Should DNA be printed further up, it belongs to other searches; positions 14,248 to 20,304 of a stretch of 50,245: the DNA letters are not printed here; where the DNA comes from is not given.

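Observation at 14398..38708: A 24-kb cassette of giant multi-enzyme, polyvalent-type proteins between portal and capsid genes: a candidate virion-delivered effector arsenal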

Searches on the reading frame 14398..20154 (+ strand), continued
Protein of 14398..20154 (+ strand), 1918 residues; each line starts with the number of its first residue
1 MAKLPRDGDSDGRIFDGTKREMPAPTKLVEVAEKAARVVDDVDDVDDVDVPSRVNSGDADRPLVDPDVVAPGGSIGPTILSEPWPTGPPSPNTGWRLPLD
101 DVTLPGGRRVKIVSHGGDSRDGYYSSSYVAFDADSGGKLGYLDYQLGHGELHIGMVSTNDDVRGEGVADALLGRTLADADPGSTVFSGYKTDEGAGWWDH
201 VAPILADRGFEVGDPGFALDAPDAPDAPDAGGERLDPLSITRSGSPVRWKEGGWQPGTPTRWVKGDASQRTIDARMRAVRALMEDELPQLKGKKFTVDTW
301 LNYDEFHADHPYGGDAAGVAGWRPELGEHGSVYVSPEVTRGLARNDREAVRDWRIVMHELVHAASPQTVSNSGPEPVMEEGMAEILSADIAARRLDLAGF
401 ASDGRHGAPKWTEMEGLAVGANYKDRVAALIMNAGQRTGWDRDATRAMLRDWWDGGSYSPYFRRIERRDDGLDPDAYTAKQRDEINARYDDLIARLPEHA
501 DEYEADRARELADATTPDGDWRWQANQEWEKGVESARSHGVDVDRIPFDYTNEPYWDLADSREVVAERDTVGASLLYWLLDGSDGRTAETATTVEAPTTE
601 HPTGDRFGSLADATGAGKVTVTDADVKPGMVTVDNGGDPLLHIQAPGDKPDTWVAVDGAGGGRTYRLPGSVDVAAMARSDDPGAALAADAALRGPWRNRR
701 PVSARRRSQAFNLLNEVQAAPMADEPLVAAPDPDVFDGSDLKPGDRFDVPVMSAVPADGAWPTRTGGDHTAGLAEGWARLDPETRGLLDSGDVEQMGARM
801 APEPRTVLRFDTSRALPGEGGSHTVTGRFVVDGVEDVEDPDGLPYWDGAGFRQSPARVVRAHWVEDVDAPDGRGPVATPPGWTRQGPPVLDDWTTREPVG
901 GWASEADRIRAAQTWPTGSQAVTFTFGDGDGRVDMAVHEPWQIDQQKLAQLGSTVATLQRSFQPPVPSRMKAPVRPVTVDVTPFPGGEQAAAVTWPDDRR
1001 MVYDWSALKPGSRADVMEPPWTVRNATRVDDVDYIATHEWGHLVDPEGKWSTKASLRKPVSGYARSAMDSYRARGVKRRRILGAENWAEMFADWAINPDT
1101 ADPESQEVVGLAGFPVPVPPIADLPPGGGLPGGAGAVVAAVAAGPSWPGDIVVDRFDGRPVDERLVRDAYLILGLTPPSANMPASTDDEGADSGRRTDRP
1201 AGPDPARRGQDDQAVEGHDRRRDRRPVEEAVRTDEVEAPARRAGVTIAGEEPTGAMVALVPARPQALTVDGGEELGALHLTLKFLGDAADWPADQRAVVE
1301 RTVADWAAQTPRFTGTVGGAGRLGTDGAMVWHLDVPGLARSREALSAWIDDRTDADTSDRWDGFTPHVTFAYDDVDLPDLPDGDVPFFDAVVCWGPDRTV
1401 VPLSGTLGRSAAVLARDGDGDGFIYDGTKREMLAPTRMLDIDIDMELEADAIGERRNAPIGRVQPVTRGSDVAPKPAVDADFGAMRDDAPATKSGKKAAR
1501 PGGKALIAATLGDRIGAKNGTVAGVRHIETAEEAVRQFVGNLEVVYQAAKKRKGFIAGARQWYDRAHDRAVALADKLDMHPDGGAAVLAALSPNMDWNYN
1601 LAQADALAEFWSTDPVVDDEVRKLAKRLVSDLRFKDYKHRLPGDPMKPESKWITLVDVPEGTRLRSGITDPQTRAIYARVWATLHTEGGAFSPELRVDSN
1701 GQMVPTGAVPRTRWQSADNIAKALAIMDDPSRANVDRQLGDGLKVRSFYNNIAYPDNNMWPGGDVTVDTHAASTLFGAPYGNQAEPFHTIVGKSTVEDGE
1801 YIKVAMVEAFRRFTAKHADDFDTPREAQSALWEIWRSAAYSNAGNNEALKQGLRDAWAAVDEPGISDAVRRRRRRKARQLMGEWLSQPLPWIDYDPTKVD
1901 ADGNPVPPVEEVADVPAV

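Call 25: search_dna_similar(query=window:14398-20151:+, collection=phages, mode=protein, max_rows=30, max_evalue=0.001)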
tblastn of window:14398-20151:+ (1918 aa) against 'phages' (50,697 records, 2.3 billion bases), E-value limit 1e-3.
Records with a match: 105; places in all: 105; records where one place covers at least 80% of the query: 0.
Best place of each record, by identity: <60% 105.
By first word of the organism name: Gordonia 90; Streptomyces 10; Arthrobacter 2; Roseobacter 1; Rhodobacteraceae 1; Phage 1.
By host as written in the record: Gordonia terrae 3612 77; Gordonia terrae CAG3 9; Streptomyces griseus subsp. griseus ATCC 10137 6; Streptomyces griseus ATCC 10137 4; - 2; Gordonia terrae NRRL B-16283 2; Arthrobacter globiformis B-2979 2; Gordonia terrae strain CON34 2; and 1 more.
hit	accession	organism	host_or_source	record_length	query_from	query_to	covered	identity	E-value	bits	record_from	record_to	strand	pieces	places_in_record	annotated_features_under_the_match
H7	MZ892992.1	Roseobacter phage CRP-738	Rhodobacteraceae bacterium FZCC0089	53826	1529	1862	17%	25.3%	9e-13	80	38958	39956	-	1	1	hypothetical protein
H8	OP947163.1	Rhodobacteraceae phage LS06-2018-MD07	-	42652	1524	1832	16%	26.7%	4e-13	82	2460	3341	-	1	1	methyltransferase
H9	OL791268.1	Phage zth2-2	-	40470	1529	1836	16%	26.4%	3e-9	69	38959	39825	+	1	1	record has no annotation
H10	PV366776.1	Gordonia phage Belphegor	Gordonia terrae 3612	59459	1200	1372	9%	34.2%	8e-9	67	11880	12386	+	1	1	15: hypothetical protein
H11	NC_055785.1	Gordonia phage Mutzi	Gordonia terrae 3612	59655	1216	1371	8%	36.4%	1e-8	66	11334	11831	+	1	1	19: RNA ligase | 18: virion structural protein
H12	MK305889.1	Gordonia phage Mutzi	Gordonia terrae 3612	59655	1216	1371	8%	36.4%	1e-8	66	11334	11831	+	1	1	19: RNA ligase | 18: capsid maturation protease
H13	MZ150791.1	Gordonia phage YungMoney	Gordonia terrae 3612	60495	1216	1371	8%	36.3%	4e-9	68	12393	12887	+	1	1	19: RNA ligase | 18: capsid maturation protease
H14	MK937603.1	Gordonia phage Bakery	Gordonia terrae 3612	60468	1216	1370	8%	36.3%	3e-6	59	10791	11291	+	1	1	18: RNA ligase | 17: capsid maturation protease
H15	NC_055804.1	Gordonia phage Bakery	Gordonia terrae 3612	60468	1216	1370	8%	36.3%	3e-6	59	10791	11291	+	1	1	18: RNA ligase | 17: virion structural protein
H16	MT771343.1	Gordonia phage Clown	Gordonia terrae 3612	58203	1215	1371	8%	35.4%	1e-7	64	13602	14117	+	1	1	21: RNA ligase | 20: capsid maturation protease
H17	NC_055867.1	Gordonia phage Clown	Gordonia terrae 3612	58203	1215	1371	8%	35.4%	1e-7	64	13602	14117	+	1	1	21: RNA ligase | 20: virion structural protein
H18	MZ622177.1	Gordonia phage PinkCoffee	Gordonia terrae CAG3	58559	1256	1370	6%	38.5%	3e-5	56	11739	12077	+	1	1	19: RNA ligase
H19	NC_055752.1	Gordonia phage KimmyK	Gordonia terrae 3612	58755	1256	1370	6%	38.5%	3e-5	56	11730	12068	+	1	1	19: RNA ligase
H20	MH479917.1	Gordonia phage KimmyK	Gordonia terrae 3612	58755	1256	1370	6%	38.5%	3e-5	56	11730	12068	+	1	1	19: RNA ligase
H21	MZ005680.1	Gordonia phage Fugax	Gordonia terrae 3612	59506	1256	1370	6%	38.5%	3e-5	56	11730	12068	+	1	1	19: RNA ligase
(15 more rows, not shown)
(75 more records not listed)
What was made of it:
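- On 2H phosphoesterase: Homologues lie beside or are fused to the capsid protease in ~90 Gordonia phages (call 25).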

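Call 58: search_protein_families(library=ncbifam, proteins=[window:14398-20151:+], max_evalue=0.05)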
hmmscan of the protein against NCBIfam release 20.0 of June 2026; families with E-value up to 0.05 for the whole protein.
window:14398-20151:+ (1918 aa): 1 family
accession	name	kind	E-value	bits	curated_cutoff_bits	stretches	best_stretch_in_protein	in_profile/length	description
TIGR02258.1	2_5_ligase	equivalog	0.001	19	65.7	1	1277-1373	38-130/180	RNA 2',3'-cyclic phosphodiesterase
